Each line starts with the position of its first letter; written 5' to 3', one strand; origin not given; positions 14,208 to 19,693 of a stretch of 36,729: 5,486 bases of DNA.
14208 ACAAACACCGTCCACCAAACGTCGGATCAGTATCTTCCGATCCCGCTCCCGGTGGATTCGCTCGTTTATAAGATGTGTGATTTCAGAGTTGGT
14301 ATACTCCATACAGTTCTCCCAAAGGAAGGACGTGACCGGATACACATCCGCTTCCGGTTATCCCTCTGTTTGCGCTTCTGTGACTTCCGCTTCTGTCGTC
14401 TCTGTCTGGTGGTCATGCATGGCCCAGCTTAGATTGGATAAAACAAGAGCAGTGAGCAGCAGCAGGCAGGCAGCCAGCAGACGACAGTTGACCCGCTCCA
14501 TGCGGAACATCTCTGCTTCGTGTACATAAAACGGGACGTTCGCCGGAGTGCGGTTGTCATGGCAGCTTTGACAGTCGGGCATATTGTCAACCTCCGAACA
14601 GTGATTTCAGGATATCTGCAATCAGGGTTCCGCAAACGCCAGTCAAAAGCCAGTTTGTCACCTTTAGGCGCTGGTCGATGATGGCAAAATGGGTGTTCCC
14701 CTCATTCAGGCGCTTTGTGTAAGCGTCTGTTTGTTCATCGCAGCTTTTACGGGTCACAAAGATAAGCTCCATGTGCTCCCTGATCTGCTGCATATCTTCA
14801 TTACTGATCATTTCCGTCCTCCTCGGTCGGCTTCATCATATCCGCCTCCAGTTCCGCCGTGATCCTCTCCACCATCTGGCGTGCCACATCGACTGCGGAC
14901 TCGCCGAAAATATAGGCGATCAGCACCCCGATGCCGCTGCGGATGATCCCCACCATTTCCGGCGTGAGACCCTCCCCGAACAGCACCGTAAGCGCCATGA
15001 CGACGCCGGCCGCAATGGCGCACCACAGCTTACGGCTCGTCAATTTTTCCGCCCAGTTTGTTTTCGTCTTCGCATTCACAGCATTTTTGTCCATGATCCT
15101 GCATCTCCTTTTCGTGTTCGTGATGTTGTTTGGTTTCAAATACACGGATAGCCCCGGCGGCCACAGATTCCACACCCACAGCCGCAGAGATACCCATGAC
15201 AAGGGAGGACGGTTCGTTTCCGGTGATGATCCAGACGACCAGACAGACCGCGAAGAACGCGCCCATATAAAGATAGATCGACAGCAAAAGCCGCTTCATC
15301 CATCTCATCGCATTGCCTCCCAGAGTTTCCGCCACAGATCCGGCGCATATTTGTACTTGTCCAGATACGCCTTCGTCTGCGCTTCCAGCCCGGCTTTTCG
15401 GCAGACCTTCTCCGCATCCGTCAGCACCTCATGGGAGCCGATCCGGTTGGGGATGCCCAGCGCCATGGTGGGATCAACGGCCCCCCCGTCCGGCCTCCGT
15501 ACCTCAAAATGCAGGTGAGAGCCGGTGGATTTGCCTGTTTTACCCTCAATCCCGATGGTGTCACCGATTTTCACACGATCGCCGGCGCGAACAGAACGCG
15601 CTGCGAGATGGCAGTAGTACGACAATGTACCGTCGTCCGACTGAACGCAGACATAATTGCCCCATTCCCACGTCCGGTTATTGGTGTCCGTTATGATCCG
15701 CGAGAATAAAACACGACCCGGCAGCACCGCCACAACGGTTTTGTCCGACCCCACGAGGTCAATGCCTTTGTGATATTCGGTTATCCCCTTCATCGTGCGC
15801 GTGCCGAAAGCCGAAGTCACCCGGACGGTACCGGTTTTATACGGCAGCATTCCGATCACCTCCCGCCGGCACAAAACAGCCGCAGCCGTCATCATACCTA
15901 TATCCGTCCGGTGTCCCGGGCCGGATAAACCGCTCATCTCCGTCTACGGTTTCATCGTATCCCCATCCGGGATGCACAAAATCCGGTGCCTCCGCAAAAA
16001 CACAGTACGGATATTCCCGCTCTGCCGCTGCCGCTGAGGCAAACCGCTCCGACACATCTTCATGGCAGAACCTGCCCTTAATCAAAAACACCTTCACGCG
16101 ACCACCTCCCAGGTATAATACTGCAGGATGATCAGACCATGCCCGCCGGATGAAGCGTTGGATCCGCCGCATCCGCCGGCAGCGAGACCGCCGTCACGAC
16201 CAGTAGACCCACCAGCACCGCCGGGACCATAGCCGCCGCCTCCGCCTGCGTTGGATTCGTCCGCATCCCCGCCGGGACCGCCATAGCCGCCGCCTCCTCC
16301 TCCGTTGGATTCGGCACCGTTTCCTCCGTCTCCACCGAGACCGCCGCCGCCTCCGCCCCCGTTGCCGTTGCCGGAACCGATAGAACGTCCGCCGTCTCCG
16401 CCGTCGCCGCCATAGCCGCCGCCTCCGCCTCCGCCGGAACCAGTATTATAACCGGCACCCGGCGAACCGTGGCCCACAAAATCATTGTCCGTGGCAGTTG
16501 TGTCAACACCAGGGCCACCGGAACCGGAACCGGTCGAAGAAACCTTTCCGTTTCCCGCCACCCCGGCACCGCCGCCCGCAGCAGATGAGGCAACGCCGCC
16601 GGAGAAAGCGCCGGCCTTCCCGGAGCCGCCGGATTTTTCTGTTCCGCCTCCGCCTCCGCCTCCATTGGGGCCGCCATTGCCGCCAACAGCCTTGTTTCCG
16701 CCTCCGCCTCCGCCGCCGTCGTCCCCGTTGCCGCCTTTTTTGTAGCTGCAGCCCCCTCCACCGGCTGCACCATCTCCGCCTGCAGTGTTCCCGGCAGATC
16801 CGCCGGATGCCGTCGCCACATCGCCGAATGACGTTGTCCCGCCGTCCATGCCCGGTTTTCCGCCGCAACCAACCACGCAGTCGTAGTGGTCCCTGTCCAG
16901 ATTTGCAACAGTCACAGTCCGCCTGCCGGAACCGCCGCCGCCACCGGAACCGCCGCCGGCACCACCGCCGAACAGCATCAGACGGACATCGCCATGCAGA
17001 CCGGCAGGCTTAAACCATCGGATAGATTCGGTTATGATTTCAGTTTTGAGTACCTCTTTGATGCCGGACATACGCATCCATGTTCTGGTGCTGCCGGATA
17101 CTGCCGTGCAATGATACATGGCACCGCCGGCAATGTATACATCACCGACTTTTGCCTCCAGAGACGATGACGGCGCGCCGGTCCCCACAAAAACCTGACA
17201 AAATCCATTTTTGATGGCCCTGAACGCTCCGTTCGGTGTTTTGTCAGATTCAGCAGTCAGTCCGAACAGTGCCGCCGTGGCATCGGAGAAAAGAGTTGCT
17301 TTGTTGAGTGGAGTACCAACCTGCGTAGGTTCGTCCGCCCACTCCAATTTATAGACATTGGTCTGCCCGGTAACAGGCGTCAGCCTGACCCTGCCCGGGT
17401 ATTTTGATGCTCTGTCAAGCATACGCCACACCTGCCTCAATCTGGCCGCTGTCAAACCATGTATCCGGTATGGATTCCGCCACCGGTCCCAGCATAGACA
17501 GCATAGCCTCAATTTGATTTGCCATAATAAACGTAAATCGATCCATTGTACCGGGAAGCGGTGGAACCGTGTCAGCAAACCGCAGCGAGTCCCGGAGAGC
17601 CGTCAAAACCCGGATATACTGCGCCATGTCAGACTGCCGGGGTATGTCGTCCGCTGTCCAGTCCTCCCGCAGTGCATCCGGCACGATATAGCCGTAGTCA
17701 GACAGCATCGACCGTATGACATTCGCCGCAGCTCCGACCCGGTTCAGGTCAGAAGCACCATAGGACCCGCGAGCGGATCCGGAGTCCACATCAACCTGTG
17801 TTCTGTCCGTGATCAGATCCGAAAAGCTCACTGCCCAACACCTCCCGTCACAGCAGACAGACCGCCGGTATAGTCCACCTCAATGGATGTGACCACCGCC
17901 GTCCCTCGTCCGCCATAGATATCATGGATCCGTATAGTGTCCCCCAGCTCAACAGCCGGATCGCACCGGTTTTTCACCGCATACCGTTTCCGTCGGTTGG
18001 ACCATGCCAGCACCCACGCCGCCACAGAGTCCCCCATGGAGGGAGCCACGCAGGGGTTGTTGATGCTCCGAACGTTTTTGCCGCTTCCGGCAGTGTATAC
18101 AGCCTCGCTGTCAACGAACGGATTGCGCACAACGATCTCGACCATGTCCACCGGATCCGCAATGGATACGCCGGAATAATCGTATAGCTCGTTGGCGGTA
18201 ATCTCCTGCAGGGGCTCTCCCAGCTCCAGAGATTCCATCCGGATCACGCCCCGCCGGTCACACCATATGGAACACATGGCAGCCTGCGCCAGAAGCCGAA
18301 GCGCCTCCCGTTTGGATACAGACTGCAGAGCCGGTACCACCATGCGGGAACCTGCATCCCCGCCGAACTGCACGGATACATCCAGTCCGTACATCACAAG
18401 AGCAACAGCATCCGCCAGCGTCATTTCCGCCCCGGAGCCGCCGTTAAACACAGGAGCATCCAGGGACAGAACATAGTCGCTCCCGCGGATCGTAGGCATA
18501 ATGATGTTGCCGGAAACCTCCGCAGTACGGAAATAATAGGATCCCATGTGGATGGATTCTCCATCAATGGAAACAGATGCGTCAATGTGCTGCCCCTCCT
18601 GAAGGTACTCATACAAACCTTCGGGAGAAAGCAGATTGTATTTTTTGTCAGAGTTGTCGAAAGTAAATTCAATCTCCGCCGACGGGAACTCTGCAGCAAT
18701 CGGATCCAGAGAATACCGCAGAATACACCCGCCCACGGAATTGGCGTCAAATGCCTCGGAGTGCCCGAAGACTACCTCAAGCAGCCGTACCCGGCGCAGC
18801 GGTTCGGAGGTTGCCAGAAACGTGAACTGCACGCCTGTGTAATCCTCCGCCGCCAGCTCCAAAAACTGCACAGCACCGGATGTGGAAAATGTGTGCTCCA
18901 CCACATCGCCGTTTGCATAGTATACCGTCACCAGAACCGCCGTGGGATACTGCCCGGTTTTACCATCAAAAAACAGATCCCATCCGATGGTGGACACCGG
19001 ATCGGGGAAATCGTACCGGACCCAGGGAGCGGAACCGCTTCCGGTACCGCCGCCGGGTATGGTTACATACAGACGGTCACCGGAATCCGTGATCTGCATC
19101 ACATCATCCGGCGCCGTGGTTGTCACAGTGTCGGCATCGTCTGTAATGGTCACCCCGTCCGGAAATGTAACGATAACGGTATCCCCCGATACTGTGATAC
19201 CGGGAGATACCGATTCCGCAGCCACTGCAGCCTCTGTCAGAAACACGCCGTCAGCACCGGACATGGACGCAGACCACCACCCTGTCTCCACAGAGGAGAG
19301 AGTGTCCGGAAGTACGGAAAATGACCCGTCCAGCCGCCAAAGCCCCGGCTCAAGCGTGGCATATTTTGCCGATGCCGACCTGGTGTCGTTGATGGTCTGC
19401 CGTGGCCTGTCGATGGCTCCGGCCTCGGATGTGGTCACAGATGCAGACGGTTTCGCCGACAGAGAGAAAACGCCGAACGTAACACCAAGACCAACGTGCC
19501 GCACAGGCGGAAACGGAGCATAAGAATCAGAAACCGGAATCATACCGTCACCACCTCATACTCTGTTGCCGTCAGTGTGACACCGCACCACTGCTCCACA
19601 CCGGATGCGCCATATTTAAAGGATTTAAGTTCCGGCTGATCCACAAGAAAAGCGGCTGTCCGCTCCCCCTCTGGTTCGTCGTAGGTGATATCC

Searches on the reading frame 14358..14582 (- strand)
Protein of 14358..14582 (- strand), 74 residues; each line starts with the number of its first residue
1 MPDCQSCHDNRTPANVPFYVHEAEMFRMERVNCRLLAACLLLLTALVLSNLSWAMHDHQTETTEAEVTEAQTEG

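Call 8: search_protein_families(library=phrogs, proteins=[window:14358-14582:-], max_evalue=0.001)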
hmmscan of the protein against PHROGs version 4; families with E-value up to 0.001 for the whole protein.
window:14358-14582:- (74 aa): 0 families

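Call 24: search_protein_families(library=ncbifam, proteins=[window:14358-14582:-], max_evalue=1)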
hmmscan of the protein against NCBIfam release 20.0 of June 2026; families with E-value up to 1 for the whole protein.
window:14358-14582:- (74 aa): 1 family
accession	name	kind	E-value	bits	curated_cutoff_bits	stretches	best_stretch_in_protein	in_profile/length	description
TIGR01709.2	typeII_sec_gspL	equivalog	0.0081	15.3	65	1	35-69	248-282/392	type II secretion system protein GspL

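Call 25: search_protein_families(library=padloc, proteins=[window:14358-14582:-], max_evalue=1)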
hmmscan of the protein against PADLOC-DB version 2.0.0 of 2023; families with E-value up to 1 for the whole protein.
window:14358-14582:- (74 aa): 0 families

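Call 82: search_protein_families(library=pfam, proteins=[window:14358-14582:-], max_evalue=0.01)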
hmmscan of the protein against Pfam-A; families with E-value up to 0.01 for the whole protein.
window:14358-14582:- (74 aa): 0 families

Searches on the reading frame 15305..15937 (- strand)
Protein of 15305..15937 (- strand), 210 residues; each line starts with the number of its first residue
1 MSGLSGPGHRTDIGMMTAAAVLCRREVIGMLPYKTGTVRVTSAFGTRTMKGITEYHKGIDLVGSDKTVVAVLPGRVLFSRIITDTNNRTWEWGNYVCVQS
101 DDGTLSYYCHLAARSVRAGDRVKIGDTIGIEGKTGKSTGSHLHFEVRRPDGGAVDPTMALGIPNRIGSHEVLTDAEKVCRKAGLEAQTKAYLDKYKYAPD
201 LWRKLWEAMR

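Call 8: search_protein_families(library=phrogs, proteins=[window:15305-15937:-], max_evalue=0.001)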
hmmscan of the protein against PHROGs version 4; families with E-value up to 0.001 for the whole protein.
window:15305-15937:- (210 aa): 26 families (the best 25 are shown)
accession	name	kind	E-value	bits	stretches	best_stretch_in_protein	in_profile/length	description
phrog_7767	-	other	1.9e-24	87.5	1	38-162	4-121/194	metallo-endopeptidase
phrog_14988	-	other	8.9e-22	79.1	1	32-150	9-130/272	peptidase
phrog_3578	-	lysis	1.9e-20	74.6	1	31-159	209-355/405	endolysin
phrog_10030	-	tail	4e-20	71.8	1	46-163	1904-2020/2105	tail length tape measure protein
phrog_6700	-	lysis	8.3e-18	63.8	1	35-168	2603-2733/2898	endolysin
phrog_1067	-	head and packaging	2.2e-16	60.5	1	39-148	740-846/991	minor head protein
phrog_21656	-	other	2.4e-14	53.3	1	30-158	610-741/1022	peptidase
phrog_37190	-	other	2.3e-13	51.2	1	34-156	119-234/244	peptidase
phrog_16615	-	other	2.4e-13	50.8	1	55-166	418-523/529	peptidase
phrog_28672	-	other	5.7e-13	49.2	1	30-151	269-378/397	metallo-endopeptidase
phrog_3084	-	lysis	1.4e-11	45.1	1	31-156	4-130/468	endolysin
phrog_880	-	lysis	3.1e-11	44.3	1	30-147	7-120/435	endolysin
phrog_4070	-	tail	1.6e-10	40.8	1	54-149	623-712/989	tail length tape measure protein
phrog_23188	-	tail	8.4e-10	36.7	1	91-153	3193-3256/5002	tail length tape measure protein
phrog_9205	-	unknown function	1.1e-09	37.6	1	38-150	529-644/1144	-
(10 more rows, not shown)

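Call 82: search_protein_families(library=pfam, proteins=[window:15305-15937:-], max_evalue=0.01)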
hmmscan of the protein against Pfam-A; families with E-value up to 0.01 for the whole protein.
window:15305-15937:- (210 aa): 1 family
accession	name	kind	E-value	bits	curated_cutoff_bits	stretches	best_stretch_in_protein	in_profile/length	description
PF01551.29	Peptidase_M23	-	3.4e-23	82.1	28.7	1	55-156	2-96/96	Peptidase family M23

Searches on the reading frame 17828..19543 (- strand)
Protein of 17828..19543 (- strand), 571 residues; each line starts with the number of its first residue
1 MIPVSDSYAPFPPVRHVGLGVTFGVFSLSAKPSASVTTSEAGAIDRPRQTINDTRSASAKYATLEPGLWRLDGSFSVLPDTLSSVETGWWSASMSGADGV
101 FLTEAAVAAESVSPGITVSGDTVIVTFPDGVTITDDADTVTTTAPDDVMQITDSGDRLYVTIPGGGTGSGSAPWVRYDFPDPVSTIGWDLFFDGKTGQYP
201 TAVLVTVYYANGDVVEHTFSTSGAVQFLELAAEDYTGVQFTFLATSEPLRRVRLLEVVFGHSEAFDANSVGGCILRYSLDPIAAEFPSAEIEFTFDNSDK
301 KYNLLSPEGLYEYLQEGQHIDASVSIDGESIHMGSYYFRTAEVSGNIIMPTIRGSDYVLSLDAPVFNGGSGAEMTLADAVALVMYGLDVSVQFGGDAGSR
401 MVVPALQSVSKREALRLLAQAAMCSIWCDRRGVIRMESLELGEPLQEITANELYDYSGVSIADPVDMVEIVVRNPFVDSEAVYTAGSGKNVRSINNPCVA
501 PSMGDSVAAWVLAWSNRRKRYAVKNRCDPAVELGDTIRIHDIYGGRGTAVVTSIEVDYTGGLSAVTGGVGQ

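Call 8: search_protein_families(library=phrogs, proteins=[window:17828-19543:-], max_evalue=0.001)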
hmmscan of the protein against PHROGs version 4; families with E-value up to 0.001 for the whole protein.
window:17828-19543:- (571 aa): 2 families
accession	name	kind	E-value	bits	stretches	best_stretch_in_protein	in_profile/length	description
phrog_13879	-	unknown function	2.9e-68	231.5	2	172-566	104-541/571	-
phrog_6616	-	tail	0.0002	20.4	1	409-564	180-337/991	tail protein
